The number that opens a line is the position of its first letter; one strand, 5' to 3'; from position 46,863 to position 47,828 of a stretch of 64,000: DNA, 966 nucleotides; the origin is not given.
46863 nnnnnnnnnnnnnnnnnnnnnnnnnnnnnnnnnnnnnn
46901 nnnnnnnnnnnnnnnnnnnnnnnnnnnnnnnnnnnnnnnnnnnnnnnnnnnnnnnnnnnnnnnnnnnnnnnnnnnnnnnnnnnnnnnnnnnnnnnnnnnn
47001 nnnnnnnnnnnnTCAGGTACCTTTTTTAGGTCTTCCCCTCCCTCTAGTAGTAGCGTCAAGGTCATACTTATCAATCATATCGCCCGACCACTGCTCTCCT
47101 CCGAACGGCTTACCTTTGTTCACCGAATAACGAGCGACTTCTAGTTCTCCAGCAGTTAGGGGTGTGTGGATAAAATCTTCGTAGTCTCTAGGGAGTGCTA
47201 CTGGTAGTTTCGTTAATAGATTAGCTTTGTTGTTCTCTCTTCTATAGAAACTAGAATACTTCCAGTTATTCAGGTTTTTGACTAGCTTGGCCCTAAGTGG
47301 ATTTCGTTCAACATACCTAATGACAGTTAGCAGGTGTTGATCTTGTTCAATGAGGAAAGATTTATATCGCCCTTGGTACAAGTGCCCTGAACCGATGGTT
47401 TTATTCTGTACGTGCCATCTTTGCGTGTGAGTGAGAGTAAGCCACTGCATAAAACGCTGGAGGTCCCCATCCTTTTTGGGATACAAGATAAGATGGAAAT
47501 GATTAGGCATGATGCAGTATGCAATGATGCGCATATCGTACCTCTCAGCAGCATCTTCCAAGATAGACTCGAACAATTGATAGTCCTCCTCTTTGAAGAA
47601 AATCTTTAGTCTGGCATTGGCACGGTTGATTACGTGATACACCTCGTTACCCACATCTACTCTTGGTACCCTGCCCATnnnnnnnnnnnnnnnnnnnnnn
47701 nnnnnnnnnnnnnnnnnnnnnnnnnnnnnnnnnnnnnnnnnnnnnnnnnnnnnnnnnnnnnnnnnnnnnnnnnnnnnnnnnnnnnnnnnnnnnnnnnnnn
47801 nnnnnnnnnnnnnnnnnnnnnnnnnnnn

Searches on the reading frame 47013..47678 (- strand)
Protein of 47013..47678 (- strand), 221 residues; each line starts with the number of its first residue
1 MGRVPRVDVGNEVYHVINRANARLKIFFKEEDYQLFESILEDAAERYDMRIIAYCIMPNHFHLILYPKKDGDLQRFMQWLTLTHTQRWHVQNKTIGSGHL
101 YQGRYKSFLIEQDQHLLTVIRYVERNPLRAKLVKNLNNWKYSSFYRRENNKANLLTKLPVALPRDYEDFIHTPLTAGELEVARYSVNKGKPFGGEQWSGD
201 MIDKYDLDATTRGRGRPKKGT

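Call 5: search_protein_families(library=pfam, proteins=[window:47013-47678:-], max_evalue=0.1)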
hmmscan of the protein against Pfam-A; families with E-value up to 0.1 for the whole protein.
window:47013-47678:- (221 aa): 1 family
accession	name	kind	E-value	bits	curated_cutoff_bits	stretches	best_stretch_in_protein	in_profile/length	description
PF01797.21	Y1_Tnp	-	8.9e-19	68.2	23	1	13-126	6-121/121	Transposase IS200 like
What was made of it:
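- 47013..47678 (-): RAYT-type Y1/HUH transposase (HFH at residue 60, YVERNP at residue 122). PF01797 at E 9e-19 (call 5).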

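Call 7: search_protein_families(library=padloc, proteins=[window:47013-47678:-], max_evalue=0.1)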
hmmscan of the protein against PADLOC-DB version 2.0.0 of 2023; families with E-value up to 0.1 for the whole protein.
window:47013-47678:- (221 aa): 0 families

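Call 8: search_protein_families(library=ncbifam, proteins=[window:47013-47678:-], max_evalue=0.1)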
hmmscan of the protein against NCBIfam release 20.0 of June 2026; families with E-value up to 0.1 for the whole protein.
window:47013-47678:- (221 aa): 2 families
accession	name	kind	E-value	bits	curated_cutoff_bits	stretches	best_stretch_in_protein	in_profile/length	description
NF047646.1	REP_Tyr_transpos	equivalog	2.5e-22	79.3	80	1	5-142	3-146/146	REP-associated tyrosine transposase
NF033573.1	transpos_IS200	equivalog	8.3e-05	22.8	55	1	11-80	10-78/126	IS200/IS605 family transposase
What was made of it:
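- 47013..47678 (-): NCBIfam REP_Tyr_transpos scores 79.3 bits against a cut-off of 80 (call 8).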
